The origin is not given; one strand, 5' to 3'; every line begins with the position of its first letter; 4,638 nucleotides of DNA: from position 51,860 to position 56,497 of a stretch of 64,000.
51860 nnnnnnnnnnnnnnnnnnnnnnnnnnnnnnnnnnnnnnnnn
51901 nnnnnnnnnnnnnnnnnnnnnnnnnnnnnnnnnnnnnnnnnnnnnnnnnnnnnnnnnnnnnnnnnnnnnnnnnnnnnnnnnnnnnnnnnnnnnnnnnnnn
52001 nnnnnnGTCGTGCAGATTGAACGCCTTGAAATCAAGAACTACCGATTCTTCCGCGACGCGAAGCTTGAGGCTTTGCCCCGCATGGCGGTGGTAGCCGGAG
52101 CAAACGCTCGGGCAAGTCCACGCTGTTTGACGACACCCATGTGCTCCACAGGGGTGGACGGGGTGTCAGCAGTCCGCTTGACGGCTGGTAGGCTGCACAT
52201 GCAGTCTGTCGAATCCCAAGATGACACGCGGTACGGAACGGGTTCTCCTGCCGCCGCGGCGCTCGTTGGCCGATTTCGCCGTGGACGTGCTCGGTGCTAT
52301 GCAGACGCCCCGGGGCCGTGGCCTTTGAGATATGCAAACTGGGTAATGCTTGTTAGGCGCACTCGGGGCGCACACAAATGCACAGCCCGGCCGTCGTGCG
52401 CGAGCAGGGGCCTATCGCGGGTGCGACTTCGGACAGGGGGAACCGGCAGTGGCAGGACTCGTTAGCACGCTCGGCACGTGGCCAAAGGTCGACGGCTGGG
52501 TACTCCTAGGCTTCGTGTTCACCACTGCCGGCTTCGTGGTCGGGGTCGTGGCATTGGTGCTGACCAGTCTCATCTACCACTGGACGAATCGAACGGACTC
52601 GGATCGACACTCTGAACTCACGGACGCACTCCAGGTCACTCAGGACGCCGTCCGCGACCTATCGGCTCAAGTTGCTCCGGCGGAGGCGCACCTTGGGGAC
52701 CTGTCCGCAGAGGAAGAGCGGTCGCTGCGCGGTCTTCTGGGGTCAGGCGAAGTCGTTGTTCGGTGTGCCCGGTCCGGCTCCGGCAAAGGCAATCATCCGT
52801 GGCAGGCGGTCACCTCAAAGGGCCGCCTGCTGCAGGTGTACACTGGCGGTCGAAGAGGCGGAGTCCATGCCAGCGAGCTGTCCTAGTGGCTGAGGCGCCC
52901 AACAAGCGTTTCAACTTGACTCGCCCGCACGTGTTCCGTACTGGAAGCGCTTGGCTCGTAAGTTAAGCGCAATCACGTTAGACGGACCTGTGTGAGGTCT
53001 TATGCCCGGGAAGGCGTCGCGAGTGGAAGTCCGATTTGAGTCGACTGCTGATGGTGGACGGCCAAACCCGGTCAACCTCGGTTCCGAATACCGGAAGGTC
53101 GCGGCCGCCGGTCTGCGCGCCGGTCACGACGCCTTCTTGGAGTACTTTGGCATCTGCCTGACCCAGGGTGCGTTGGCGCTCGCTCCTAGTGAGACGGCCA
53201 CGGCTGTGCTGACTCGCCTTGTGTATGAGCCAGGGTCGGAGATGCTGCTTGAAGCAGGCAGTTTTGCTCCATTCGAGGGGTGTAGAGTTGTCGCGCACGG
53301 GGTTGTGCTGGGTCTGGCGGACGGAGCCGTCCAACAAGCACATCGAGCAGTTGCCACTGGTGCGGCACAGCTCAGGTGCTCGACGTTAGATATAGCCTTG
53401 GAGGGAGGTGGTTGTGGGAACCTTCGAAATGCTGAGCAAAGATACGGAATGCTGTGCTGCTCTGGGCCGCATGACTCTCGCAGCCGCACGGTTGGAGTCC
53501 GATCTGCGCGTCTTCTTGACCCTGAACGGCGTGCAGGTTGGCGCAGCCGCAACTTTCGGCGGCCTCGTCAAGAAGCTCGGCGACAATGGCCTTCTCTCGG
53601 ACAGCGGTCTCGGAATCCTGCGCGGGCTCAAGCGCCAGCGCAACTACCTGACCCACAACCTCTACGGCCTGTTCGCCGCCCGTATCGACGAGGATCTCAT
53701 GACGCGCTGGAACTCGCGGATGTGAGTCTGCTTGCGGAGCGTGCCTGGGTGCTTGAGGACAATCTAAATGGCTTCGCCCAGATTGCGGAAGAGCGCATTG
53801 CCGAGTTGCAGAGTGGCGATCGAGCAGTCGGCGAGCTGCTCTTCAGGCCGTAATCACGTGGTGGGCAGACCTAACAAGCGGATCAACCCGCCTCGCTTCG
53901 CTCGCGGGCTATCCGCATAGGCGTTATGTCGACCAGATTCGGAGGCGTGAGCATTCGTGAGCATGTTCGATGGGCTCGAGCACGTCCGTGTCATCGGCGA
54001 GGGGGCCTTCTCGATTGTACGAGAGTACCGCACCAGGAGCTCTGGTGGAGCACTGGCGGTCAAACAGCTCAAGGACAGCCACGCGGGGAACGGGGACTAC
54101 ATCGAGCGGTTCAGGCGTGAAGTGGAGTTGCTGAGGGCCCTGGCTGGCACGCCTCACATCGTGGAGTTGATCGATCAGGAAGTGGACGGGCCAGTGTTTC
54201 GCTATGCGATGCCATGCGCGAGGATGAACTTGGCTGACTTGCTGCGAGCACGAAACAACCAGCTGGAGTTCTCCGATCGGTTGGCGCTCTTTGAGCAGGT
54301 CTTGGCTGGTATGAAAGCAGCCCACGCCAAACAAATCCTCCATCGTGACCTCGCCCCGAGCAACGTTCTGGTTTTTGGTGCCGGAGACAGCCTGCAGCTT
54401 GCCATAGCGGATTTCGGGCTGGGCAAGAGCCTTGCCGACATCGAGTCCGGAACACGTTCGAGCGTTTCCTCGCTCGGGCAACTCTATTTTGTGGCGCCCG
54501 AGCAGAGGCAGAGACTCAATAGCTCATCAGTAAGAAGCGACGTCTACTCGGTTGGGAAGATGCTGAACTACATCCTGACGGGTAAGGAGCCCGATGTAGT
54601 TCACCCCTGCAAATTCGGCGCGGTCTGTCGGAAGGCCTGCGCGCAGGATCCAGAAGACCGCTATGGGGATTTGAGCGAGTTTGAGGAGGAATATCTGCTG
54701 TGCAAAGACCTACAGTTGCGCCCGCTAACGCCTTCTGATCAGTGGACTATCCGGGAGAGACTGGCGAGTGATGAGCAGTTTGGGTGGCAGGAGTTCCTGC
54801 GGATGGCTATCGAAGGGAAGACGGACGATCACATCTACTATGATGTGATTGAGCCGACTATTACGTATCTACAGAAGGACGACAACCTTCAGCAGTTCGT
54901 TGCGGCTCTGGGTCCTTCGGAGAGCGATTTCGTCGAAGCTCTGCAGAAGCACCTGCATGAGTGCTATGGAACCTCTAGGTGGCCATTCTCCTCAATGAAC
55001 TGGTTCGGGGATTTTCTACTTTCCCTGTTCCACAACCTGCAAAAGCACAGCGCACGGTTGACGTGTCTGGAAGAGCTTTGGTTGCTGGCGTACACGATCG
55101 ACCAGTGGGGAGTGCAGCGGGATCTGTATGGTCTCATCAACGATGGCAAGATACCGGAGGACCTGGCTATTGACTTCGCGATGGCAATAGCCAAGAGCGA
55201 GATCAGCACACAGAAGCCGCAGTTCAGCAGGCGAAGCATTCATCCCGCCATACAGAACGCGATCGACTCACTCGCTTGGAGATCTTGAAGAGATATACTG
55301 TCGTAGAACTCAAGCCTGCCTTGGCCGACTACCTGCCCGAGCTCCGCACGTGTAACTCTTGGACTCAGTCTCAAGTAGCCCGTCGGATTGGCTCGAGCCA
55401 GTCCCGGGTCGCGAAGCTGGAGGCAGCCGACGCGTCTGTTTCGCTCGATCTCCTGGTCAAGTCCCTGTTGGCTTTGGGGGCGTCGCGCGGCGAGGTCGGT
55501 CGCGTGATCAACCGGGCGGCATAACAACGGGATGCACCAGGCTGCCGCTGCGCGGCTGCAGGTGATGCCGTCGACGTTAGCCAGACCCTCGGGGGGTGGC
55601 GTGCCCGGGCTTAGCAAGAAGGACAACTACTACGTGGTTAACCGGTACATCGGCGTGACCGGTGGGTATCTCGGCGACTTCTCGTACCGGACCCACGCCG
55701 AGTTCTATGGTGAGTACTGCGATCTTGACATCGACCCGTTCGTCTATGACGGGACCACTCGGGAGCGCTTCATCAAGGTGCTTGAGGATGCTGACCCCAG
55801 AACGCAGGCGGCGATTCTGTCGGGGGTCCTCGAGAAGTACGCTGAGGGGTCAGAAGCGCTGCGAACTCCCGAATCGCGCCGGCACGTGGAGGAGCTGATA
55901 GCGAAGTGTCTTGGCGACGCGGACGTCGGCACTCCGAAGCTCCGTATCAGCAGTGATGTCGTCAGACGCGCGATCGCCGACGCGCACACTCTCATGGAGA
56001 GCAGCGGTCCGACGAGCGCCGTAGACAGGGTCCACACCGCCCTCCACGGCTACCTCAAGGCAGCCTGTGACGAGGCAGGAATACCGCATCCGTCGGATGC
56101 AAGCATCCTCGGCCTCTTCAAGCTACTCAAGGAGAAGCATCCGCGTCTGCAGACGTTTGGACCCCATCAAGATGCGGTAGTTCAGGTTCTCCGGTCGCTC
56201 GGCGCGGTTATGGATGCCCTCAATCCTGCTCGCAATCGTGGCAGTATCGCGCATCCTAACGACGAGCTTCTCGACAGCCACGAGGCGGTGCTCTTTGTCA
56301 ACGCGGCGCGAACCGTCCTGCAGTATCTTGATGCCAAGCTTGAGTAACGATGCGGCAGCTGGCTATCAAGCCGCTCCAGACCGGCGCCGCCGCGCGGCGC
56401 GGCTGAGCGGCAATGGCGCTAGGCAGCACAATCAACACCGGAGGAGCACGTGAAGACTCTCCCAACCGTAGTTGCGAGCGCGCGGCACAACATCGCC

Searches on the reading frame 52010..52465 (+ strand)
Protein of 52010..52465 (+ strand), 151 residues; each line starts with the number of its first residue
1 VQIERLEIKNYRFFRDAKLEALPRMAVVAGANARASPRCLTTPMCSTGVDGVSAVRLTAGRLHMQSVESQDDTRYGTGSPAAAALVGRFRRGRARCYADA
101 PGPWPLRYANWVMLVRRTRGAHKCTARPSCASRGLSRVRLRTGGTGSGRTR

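Call 12: search_protein_families(library=pfam, proteins=[window:52010-52465:+], max_evalue=0.01)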
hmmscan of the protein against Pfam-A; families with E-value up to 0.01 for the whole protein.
window:52010-52465:+ (151 aa): 0 families

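Call 13: search_protein_families(library=padloc, proteins=[window:52010-52465:+], max_evalue=0.01)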
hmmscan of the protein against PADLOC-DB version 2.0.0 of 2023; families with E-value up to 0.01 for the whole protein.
window:52010-52465:+ (151 aa): 16 families
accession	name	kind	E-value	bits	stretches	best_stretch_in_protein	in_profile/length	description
PDLC04144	HEC-01B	-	1.1e-06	26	1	1-33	1-33/395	-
PDLC02981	AriAB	-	6e-06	23.2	1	1-33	1-33/694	-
PDLC00267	PtuA1|PtuA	-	6e-05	20.3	1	1-35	1-35/438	AAA ATPase domain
PDLC00278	PtuA1|PtuA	-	0.00011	19.6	1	1-33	1-33/436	AAA ATPase domain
PDLC00277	PtuA1|PtuA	-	0.00018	18.9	1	1-87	1-91/423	AAA ATPase domain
PDLC00271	PtuA1|PtuA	-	0.00051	17.7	1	1-33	1-33/421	AAA ATPase domain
PDLC04176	HEC-01A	-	0.0014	16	1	1-33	1-33/371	-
PDLC04182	HEC-01A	-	0.0023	15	1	2-33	3-41/406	-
PDLC04707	PDC-M55A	-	0.0033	14.4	1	1-72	1-72/421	-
PDLC00311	PtuA1|PtuA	-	0.0034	14.4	1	1-33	1-33/455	AAA ATPase domain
PDLC00102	GajA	-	0.0034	13.9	1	1-33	1-33/532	AAA ATPase domain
PDLC00098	GajA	-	0.004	13.9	1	1-33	1-33/534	AAA ATPase domain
PDLC02336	AbiLi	-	0.005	14.4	1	3-32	2-31/340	AbiLi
PDLC00082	GajA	-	0.0058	13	1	1-33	1-33/694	AAA ATPase domain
PDLC02979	AriA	-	0.0063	14.3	1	1-33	1-33/373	-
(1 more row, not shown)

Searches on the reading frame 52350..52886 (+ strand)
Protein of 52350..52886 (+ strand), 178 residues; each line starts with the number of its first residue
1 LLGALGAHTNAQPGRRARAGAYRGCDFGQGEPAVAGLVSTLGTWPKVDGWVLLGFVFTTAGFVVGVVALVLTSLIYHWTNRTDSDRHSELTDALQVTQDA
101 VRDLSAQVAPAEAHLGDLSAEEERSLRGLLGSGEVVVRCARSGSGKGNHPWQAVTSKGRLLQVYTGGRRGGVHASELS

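Call 12: search_protein_families(library=pfam, proteins=[window:52350-52886:+], max_evalue=0.01)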
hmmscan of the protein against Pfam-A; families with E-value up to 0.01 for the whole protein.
window:52350-52886:+ (178 aa): 1 family
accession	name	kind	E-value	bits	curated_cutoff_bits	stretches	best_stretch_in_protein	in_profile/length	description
PF12704.14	MacB_PCD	-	0.004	17.9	27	1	56-107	2-57/207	MacB-like periplasmic core domain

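Call 13: search_protein_families(library=padloc, proteins=[window:52350-52886:+], max_evalue=0.01)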
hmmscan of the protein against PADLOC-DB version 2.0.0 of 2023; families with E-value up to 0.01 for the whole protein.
window:52350-52886:+ (178 aa): 0 families

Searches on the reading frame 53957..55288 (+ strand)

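Call 12: search_protein_families(library=pfam, proteins=[window:53957-55288:+], max_evalue=0.01)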
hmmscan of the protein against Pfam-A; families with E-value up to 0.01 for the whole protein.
window:53957-55288:+ (443 aa): 3 families
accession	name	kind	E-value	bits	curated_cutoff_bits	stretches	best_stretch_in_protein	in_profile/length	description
PF00069.31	Pkinase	-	3.7e-31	108.9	31.7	1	8-212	2-196/263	Protein kinase domain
PF07714.23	PK_Tyr_Ser-Thr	-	8e-24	84.8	23.1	1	8-212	2-204/258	Protein tyrosine and serine/threonine kinase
PF01636.29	APH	-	0.00033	20.9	23.2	1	94-154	141-195/239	Phosphotransferase enzyme family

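Call 13: search_protein_families(library=padloc, proteins=[window:53957-55288:+], max_evalue=0.01)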
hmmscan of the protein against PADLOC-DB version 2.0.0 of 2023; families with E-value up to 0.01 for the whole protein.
window:53957-55288:+ (443 aa): 35 families (the best 25 are shown)
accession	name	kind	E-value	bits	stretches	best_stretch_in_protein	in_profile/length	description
PDLC02375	Stk2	-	6.5e-47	158.4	1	9-397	128-489/500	-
PDLC04138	mad6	-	2.8e-43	146.8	1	4-212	50-255/659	mads_6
PDLC04042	PD-T4-6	-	5.3e-36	122.8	1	5-213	9-212/292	-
PDLC04053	PD-T4-6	-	2.6e-34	117.1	1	10-212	14-210/311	-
PDLC04047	PD-T4-6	-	2.8e-30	103.5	1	9-212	14-211/327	-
PDLC04041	PD-T4-6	-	3.2e-28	97.2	1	10-213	33-234/443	-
PDLC04054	PD-T4-6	-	1.7e-27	94.8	1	4-212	9-212/347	-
PDLC04043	PD-T4-6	-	1.1e-26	91.9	1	12-212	22-216/452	-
PDLC04039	PD-T4-6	-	4.8e-26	89.8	1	3-212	12-214/458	-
PDLC03920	MkoA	-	5.7e-25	85.8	1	21-217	23-231/1112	-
PDLC04060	PD-T4-6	-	7.5e-25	85.8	1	11-212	14-208/486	-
PDLC04048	PD-T4-6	-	1.5e-24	85.1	1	11-212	16-211/354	-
PDLC04052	PD-T4-6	-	3.6e-22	77.2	1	9-213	13-216/496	-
PDLC04061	PD-T4-6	-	5.9e-22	76.8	1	12-212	23-222/510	-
PDLC04057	PD-T4-6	-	9.1e-21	72.4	1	11-212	14-209/443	-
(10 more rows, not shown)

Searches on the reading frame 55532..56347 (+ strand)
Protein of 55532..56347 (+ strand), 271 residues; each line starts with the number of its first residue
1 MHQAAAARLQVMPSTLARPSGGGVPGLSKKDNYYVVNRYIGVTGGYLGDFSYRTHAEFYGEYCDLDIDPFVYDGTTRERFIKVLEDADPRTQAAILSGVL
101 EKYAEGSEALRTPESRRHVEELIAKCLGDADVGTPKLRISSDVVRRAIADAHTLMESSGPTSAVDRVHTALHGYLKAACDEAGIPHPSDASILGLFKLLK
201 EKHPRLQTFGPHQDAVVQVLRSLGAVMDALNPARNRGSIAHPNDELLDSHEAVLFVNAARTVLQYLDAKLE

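Call 12: search_protein_families(library=pfam, proteins=[window:55532-56347:+], max_evalue=0.01)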
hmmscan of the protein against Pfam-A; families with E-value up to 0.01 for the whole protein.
window:55532-56347:+ (271 aa): 1 family
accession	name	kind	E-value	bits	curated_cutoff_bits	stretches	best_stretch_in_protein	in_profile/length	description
PF14355.11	Abi_C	-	1e-15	58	24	1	197-266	2-81/83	Abortive infection C-terminus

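Call 13: search_protein_families(library=padloc, proteins=[window:55532-56347:+], max_evalue=0.01)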
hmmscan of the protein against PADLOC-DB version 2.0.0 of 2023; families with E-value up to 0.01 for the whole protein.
window:55532-56347:+ (271 aa): 1 family
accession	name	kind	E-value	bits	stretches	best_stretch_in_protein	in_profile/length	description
PDLC02347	AbiJ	-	0.0021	15.8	1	132-266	138-273/281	AbiJ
